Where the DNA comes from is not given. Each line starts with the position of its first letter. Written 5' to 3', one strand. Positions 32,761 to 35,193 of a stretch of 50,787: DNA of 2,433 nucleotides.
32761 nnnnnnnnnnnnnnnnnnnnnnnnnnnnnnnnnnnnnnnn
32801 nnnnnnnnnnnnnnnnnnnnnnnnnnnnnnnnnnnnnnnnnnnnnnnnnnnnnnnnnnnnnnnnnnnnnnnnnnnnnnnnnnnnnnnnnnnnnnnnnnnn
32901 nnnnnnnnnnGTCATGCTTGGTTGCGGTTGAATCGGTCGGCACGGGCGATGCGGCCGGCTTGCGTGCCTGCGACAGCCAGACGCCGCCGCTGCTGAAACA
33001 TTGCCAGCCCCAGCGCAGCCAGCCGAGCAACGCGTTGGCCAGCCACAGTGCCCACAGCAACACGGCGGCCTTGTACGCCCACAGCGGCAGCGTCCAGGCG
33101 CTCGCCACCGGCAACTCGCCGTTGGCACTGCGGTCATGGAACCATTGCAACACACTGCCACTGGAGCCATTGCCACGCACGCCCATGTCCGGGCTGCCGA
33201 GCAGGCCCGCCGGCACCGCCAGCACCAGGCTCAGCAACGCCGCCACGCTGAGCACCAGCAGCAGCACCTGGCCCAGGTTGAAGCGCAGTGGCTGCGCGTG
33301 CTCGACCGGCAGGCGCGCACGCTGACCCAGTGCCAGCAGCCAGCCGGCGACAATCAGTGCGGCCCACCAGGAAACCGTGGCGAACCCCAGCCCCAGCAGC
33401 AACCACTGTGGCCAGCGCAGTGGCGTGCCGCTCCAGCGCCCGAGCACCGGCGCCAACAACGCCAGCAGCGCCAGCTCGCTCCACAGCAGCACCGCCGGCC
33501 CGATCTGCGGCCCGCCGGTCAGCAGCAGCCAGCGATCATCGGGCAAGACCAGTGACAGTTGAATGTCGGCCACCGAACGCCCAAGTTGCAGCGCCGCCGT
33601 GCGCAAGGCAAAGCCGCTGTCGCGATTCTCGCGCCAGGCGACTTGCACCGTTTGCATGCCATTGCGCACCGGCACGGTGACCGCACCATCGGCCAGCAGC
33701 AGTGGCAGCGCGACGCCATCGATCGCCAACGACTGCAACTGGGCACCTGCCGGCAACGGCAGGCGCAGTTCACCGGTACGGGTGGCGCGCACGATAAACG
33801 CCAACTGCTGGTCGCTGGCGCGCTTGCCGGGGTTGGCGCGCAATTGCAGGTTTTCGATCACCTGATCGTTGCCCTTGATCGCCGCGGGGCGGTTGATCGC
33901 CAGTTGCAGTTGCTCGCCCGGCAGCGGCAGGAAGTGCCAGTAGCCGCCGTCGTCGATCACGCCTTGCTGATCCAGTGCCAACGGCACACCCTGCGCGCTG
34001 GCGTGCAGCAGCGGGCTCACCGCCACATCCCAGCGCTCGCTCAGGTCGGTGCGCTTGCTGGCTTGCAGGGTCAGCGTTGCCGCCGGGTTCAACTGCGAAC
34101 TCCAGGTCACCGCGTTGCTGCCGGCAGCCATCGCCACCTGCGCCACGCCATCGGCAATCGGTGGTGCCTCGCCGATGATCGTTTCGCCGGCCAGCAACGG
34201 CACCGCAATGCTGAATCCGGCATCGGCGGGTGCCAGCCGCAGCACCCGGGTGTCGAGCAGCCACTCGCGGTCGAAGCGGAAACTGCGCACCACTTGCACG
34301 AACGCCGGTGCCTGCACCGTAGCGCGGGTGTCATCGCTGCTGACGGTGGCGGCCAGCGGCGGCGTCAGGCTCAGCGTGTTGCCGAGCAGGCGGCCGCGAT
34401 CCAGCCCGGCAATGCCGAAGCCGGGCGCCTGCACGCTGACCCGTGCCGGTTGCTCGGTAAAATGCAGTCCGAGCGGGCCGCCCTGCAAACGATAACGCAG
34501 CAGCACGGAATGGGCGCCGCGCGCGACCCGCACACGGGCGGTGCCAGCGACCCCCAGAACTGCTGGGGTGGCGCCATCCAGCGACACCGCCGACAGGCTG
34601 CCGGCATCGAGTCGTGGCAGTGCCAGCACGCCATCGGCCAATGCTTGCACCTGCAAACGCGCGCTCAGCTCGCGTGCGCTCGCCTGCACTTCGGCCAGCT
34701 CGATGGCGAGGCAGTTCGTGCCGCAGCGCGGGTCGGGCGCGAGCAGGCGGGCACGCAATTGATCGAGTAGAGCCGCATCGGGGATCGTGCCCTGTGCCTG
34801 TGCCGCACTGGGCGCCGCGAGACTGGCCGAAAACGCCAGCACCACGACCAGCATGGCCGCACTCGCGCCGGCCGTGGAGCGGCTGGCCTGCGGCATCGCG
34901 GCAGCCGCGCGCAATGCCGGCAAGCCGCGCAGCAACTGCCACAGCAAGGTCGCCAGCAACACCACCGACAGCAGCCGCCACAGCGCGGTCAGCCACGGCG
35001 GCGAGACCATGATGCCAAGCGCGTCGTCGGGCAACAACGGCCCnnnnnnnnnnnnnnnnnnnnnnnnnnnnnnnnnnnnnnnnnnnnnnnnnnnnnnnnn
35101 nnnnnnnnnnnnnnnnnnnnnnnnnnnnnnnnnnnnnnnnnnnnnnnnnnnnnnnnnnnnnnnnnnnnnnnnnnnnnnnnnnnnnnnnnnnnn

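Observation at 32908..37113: Unclassifiable 1401-aa, internally duplicated polytopic envelope protein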

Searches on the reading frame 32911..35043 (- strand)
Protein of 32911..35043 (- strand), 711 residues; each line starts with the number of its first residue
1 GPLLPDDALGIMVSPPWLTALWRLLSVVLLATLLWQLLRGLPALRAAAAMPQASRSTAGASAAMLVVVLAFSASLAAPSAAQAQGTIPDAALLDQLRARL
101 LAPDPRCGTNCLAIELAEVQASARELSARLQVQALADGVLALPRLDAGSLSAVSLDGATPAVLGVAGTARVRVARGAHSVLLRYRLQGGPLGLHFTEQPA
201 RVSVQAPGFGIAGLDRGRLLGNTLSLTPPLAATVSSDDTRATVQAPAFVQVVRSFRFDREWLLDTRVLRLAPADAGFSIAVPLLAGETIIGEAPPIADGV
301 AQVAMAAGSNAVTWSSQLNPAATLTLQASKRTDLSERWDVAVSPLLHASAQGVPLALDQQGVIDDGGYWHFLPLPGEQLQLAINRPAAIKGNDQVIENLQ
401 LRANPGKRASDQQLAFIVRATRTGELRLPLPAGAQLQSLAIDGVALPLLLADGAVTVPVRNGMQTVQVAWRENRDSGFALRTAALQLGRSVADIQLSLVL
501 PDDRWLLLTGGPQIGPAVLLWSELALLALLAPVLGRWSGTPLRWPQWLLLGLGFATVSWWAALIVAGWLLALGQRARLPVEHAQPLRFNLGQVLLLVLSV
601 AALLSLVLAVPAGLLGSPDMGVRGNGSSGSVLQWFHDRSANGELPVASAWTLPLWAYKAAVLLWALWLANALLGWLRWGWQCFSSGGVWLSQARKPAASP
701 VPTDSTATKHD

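Call 31: predict_structure(alignment_id=A2)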
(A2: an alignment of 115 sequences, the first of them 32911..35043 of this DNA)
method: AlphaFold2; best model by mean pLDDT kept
length: 711 residues; sequences in the alignment: 115
mean_pLDDT: 86.4   pTM: 0.56
mean pLDDT of the five models: 86.4, 86.2, 85.9, 85.5, 85.2
residues with pLDDT >= 90: 483; 70-90: 121; 50-70: 43; < 50: 64
segments of 3 or more residues with pLDDT < 50: 1-5, 7-12, 42-64, 74-87, 233-241, 706-711
pLDDT, mean of each block of 10 residues (from residue 1): 45 68 87 83 45 40 52 44 45 76 71 96 96 95 94 97 90 96 93 95 95 92 88 48 77 96 97 90 97 93 90 97 97 97 92 93 86 98 79 89 97 97 95 97 96 96 97 95 96 97 96 94 95 95 95 91 95 91 86 95 92 85 95 97 97 94 92 93 88 66 49 36
secondary structure, 60 per line:
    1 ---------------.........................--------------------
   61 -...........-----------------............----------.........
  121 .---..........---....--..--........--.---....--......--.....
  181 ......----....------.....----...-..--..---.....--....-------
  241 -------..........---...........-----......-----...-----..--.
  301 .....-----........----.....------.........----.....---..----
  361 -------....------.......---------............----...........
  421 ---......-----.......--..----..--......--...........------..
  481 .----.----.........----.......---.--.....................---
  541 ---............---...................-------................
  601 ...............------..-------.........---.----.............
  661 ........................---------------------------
elements in order (helices of 4 or more, strands of 3 or more residues): H16-40 H62-72 H90-101 E112-121 E125-134 E138-141 E148-155 E162-165 E168-173 E176-186 E191-194 E201-205 E210-212 E223-227 H230-233 E248-257 E261-271 E277-282 E288-290 E300-305 E311-318 E323-327 E334-342 E347-351 E368-371 E378-384 E394-405 E410-420 E424-429 E435-441 E454-459 E462-472 E479-481 E491-499 E504-510 H519-537 H544-555 H559-577 H585-615 E631-639 E648-653 H654-684

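Call 33: fold_search(model_id=the predicted structure, library=pdb)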
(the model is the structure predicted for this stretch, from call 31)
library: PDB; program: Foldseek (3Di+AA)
matches with E <= 10: 1056; with E <= 0.001: 23
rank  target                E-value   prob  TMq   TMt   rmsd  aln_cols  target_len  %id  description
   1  6ezn_A                1.2e-09  1.00  0.20  0.30  18.8       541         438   10  Cryo-EM structure of the yeast oligosaccharyltransferase (OST) complex (released 2018-01-17)
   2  7oci_A                1.6e-08  1.00  0.18  0.28  19.1       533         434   11  Cryo-EM structure of yeast Ost6p containing oligosaccharyltransferase complex (released 2022-02-16)
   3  8agb_E                1.7e-08  1.00  0.18  0.29  18.1       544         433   10  Structure of yeast oligosaccharylransferase complex with lipid-linked oligosaccharide bound (released 2022-12-07)
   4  8pn9_E                5.6e-08  1.00  0.15  0.18  25.3       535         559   10  Structure of human oligosaccharyltransferase OST-A complex bound to NGI-1 (released 2024-05-08)
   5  6c26_1                1.3e-07  1.00  0.17  0.27  19.1       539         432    9  The Cryo-EM structure of a eukaryotic oligosaccharyl transferase complex (released 2018-01-31)
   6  6s7t_E                2.1e-07  1.00  0.18  0.29  26.1       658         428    8  Cryo-EM structure of human oligosaccharyltransferase complex OST-B (released 2019-12-18)
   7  8t2v_A                2.5e-05  0.80  0.10  0.08  20.2       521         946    9  Cryo-EM Structures of Full-length Integrin alphaIIbbeta3 in Native Lipids (released 2023-07-26)
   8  6avu_A                3.3e-05  0.89  0.12  0.10  25.4       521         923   11  Human alpha-V beta-3 Integrin (open conformation) in complex with the therapeutic antibody LM609 (released 2017-11-01)
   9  3fcs_A                1.0e-04  0.54  0.10  0.08  19.7       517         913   10  Structure of complete ectodomain of integrin aIIBb3 (released 2009-01-20)
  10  8gcd_A                1.4e-04  0.66  0.10  0.08  24.7       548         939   10  Full length Integrin AlphaIIbBeta3 in inactive state (released 2024-03-06)
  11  2gtq                  1.8e-04  1.00  0.16  0.13   4.3       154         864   19  Crystal structure of aminopeptidase N from human pathogen Neisseria meningitidis (released 2006-05-30)
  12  4mdr_A                1.9e-04  0.99  0.11  0.28  17.7       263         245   14  Crystal structure of adaptor protein complex 4 (AP-4) mu4 subunit C-terminal domain D190A mutant, in complex with a so (released 2014-03-12)
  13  3l81_A                2.7e-04  0.99  0.11  0.27  17.6       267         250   14  Crystal structure of adaptor protein complex 4 (AP-4) mu4 subunit C-terminal domain, in complex with a sorting peptide (released 2010-06-02)
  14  7vcr_B                3.6e-04  0.23  0.06  0.09  30.5       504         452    9  Crystal Structure of PitA fragment from pilus islet-2 of Streptococcus oralis (released 2022-06-01)
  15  4qhp                  4.0e-04  1.00  0.16  0.13   4.1       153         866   21  Crystal structure of Aminopeptidase N in complex with the phosphinic dipeptide analogue LL-(R,S)-hPheP[CH2]Phe(4-CH2NH2) (released 2014-09-24)
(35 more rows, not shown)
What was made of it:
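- Closest known: N-terminal beta-sandwich domain of M1 aminopeptidases / LTA4 hydrolase. Same: One sandwich block superposes over about 154-177 residues at rmsd 4-6 A, with 14-21% identity in the bacterial PepN hits (call 33).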

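Call 73: search_protein_representatives(alignment_id=A4)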
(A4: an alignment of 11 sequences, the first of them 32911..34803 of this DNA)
Query: 11 sequences, 632 profile positions. Proteins with E-value up to 0.001 (for the whole library): 2695; up to 1e-10: 2254; up to 1e-30: 1621. The best 150 are listed.
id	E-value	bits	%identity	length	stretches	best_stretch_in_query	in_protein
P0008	8.1e-271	916.2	-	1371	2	3-614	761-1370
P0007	1.9e-265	898.4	-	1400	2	2-618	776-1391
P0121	4.5e-244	827.8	-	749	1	2-629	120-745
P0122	3.6e-234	795.1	-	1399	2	1-625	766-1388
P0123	2.7e-232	788.9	-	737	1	3-627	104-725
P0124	4.8e-231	784.8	-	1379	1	1-626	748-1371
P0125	3.3e-223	758.9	-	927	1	2-620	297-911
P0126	1.9e-222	756.4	-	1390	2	1-620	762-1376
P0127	3.6e-222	755.5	-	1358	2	3-621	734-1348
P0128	5.3e-222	754.9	-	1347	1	1-627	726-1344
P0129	1.2e-221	753.7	-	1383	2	1-623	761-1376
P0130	9.8e-221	750.8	-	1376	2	2-620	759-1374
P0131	9.5e-218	740.9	-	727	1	3-622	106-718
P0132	1.2e-216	737.2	-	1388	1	2-626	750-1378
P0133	1.6e-215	733.5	-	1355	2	5-617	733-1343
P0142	3.0e-207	706.2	-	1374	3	1-619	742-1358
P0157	1.4e-194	664.4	-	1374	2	1-628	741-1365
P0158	7.6e-194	661.9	-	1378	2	3-625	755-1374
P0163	6.6e-192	655.5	-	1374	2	3-619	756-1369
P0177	1.1e-182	625.1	-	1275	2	3-619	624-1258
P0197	7.8e-177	605.7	-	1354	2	3-613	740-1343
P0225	1.4e-172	591.7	-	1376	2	4-627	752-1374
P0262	6.2e-169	579.6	-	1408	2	5-619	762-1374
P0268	2.3e-168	577.8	-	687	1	3-617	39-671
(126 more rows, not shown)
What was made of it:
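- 2,695 clusters at 50% identity with E<=1e-3, and 1,621 with E<=1e-30 (call 73). Most members give two or three matched stretches to a C-module profile (call 73).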

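Call 75: find_encoding_contigs(protein=P0268, flank=6000, max_places=3)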
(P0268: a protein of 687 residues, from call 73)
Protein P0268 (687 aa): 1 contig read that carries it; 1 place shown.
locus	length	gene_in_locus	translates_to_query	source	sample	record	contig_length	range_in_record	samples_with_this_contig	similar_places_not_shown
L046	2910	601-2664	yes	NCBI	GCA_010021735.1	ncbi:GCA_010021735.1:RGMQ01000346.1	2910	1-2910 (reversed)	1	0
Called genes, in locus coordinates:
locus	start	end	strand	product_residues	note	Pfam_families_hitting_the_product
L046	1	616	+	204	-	?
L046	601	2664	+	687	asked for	-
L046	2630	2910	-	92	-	?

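Call 83: fold_search(model_id=the predicted structure, library=viral)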
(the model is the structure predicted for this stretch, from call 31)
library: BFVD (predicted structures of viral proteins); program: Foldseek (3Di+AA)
matches with E <= 10: 465; with E <= 0.001: 17
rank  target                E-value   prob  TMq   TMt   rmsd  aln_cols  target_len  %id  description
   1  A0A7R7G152            8.4e-08  0.99  0.09  0.10  26.5       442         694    9  (no name in the UniProt tables at hand)
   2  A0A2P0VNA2            9.1e-07  0.99  0.12  0.12  30.5       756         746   10  Uncharacterized protein [Tetraselmis virus 1]
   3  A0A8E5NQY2            2.1e-05  0.85  0.09  0.06  39.9       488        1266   10  (no name in the UniProt tables at hand)
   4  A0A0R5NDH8            1.2e-04  0.54  0.08  0.07  33.6       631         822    6  Membrane protein [Tenuivirus oryzabrevis]
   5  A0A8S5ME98            1.6e-04  0.60  0.10  0.08  24.4       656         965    9  F5/8 type C domain [Siphoviridae sp. ctYh54]
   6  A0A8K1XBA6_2          2.2e-04  0.47  0.09  0.05  35.7       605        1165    7  (no name in the UniProt tables at hand)
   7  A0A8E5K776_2          2.5e-04  0.72  0.09  0.07  25.9       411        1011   10  (no name in the UniProt tables at hand)
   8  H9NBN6                3.2e-04  0.87  0.14  0.13  20.0       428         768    6  (no name in the UniProt tables at hand)
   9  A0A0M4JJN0            3.2e-04  0.47  0.09  0.12  23.2       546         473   11  (no name in the UniProt tables at hand)
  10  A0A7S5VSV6            5.1e-04  0.66  0.10  0.14  27.0       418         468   12  (no name in the UniProt tables at hand)
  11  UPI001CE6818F         5.4e-04  0.33  0.10  0.10  25.5       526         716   10  (no name look-up for this kind of identifier)
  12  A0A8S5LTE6            5.7e-04  0.23  0.06  0.13  28.6       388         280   11  DUF4352 domain-containing protein [Siphoviridae sp. ctOIB27]
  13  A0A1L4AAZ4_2          6.0e-04  0.30  0.09  0.06  33.4       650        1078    7  Glycoprotein [Wuhan Millipede Virus 2]
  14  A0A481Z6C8            6.4e-04  0.54  0.08  0.13  19.8       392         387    6  Uncharacterized protein [Pithovirus LCPAC302]
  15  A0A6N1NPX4            6.4e-04  0.33  0.08  0.12  28.6       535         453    7  Uncharacterized protein [Tupanvirus deep ocean]
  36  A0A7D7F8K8            1.0e-02  0.11  0.08  0.05  34.0       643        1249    8  Glycoprotein [Hymenopteran phasma-related virus OKIAV244]
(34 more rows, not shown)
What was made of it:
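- On Ribophorin I / Ost1 (Pfam PF04597): Unrelated viral beta-sandwich proteins reach 8e-8 (call 83).
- Unrelated multi-beta-sandwich viral proteins reach E 8e-8 (call 83), so the Ost1 match may be generic. Comparable E-values are reached by unrelated viral beta-sandwich proteins (call 83).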
